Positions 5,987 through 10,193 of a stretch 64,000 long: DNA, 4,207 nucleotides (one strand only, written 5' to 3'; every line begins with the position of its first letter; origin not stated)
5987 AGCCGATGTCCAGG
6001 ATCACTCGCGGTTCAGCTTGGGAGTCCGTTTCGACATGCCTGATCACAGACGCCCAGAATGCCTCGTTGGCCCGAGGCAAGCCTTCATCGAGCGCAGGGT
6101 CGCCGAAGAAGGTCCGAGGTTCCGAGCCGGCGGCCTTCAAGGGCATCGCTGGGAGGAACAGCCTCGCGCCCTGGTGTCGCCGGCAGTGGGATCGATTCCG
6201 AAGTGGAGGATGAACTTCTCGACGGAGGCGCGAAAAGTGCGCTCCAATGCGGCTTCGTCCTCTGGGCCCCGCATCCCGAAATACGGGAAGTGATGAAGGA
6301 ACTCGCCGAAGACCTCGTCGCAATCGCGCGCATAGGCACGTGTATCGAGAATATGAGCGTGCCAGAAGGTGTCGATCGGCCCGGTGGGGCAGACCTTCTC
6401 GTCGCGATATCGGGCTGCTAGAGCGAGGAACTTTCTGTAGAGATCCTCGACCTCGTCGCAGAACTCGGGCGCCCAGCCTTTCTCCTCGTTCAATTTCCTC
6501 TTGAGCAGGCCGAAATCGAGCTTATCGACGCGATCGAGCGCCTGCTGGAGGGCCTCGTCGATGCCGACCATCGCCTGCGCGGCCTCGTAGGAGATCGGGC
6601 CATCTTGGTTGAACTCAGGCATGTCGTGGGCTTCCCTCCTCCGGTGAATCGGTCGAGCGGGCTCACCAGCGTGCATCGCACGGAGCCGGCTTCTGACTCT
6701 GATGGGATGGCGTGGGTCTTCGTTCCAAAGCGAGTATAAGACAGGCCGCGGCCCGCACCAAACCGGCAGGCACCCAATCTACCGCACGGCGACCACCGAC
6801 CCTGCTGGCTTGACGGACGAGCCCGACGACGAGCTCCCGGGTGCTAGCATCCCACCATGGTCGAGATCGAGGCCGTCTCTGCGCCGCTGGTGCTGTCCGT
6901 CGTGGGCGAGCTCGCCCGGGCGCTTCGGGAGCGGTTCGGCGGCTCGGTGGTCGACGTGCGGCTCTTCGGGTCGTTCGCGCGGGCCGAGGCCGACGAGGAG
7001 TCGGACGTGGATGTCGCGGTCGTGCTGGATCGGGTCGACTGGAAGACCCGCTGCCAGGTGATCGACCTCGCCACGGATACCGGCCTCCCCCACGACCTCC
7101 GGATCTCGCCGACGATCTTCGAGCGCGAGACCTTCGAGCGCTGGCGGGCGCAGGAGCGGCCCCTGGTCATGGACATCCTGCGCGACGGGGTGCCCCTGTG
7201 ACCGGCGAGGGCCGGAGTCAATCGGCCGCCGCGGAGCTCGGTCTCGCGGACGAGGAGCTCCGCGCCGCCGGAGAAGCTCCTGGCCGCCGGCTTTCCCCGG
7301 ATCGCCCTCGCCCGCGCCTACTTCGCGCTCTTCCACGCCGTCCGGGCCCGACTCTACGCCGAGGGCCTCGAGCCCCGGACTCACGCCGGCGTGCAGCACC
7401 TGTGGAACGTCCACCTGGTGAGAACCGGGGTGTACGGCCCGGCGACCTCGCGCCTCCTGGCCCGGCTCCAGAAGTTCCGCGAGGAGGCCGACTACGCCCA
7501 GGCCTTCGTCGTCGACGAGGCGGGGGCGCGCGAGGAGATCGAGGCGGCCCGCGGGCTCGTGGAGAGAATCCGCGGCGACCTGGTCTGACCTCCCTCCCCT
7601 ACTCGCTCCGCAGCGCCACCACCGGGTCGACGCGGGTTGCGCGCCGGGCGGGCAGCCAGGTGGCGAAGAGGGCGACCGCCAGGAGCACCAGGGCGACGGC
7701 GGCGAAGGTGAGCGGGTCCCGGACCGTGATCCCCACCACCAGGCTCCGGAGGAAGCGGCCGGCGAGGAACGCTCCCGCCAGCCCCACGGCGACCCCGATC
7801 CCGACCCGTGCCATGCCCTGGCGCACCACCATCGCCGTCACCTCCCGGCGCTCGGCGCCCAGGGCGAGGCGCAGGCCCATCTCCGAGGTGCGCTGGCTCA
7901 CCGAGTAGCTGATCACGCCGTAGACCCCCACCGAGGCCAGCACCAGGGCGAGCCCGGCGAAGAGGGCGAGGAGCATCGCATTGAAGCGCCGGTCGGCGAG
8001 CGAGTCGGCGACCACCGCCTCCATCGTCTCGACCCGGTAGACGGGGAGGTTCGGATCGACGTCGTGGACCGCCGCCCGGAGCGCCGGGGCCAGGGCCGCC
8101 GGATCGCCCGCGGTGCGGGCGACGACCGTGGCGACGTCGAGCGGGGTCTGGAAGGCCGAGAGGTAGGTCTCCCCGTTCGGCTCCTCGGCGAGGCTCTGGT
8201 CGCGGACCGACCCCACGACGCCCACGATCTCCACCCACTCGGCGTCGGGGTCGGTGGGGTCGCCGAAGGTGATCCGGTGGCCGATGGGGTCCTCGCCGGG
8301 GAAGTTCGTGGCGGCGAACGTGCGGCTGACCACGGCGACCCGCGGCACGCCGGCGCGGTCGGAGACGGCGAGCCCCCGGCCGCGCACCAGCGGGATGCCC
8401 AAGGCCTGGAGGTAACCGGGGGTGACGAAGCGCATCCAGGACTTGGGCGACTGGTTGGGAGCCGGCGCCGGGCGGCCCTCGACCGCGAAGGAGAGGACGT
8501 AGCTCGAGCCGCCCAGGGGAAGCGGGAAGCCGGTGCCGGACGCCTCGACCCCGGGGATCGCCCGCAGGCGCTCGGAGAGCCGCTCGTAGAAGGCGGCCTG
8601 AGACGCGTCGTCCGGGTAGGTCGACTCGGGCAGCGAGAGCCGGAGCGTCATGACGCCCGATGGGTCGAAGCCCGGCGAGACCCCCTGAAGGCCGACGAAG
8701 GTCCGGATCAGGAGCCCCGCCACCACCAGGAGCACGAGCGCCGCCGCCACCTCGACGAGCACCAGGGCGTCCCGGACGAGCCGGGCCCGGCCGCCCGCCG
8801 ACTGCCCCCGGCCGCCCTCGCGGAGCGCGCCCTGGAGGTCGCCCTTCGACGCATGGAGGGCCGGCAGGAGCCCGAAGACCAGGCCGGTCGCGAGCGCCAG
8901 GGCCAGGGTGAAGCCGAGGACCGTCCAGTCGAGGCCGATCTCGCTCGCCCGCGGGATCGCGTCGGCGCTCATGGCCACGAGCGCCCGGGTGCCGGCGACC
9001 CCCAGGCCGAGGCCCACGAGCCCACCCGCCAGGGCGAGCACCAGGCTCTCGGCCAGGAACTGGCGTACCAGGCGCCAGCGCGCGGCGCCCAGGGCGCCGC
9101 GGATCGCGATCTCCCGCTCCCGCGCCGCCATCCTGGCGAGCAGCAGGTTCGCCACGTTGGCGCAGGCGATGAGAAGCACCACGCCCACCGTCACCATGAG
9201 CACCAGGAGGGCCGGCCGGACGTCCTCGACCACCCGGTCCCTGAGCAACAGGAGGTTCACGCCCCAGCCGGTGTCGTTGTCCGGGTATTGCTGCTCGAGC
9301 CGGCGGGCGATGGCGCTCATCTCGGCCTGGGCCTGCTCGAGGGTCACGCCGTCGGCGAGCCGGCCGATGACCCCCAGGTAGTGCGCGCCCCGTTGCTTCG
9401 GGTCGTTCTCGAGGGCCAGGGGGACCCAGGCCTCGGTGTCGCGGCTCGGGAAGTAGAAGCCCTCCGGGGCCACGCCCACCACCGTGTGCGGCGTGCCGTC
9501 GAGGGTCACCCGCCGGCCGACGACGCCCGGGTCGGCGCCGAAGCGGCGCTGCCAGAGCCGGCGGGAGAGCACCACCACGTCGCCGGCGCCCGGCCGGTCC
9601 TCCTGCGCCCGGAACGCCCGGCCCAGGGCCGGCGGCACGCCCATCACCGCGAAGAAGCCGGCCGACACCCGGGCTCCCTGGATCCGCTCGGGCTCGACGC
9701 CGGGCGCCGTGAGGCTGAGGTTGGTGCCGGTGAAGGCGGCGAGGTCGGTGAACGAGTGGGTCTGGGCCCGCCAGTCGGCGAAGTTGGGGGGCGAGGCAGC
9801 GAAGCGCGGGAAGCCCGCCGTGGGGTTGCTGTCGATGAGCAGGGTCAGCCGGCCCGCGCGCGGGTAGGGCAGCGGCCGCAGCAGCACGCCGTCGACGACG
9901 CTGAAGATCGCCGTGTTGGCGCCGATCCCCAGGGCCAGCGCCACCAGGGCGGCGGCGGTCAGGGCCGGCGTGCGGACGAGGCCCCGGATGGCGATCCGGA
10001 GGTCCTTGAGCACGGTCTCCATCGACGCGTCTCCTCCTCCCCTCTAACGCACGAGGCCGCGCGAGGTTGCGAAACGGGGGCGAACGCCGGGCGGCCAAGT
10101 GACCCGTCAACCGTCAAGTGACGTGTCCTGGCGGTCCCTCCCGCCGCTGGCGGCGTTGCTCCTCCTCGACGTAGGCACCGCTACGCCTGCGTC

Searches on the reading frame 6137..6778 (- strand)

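Call 17: search_protein_families(library=pfam, proteins=[window:6137-6778:-], max_evalue=0.001)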
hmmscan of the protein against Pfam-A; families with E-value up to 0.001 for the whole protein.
window:6137-6778:- (213 aa): 1 family
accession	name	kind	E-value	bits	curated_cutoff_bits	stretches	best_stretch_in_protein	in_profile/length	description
PF07173.17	GRDP-like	-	0.00026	22.1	22.7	1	104-152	91-143/143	Glycine-rich domain-containing protein-like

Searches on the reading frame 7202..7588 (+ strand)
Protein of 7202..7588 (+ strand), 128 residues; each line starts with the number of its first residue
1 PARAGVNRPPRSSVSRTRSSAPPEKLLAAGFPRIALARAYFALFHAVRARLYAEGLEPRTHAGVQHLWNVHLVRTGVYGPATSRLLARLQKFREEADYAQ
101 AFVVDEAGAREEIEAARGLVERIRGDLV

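Call 81: search_protein_families(library=pfam, proteins=[window:7202-7588:+], max_evalue=0.0001)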
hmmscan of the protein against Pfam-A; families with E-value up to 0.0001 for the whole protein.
window:7202-7588:+ (128 aa): 1 family
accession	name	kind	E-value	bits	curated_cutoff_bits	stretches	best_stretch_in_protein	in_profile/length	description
PF05168.19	HEPN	-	4.9e-12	46.5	22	1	24-123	16-114/117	HEPN domain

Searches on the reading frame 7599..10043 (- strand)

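Call 17: search_protein_families(library=pfam, proteins=[window:7599-10043:-], max_evalue=0.001)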
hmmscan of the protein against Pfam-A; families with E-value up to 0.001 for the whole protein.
window:7599-10043:- (814 aa): 2 families
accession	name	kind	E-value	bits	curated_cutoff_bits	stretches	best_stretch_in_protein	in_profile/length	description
PF12704.14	MacB_PCD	-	6.5e-36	125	27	2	29-244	1-206/207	MacB-like periplasmic core domain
PF02687.27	FtsX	-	3.8e-30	104.9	25.5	2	694-807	2-120/120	FtsX-like permease C-terminal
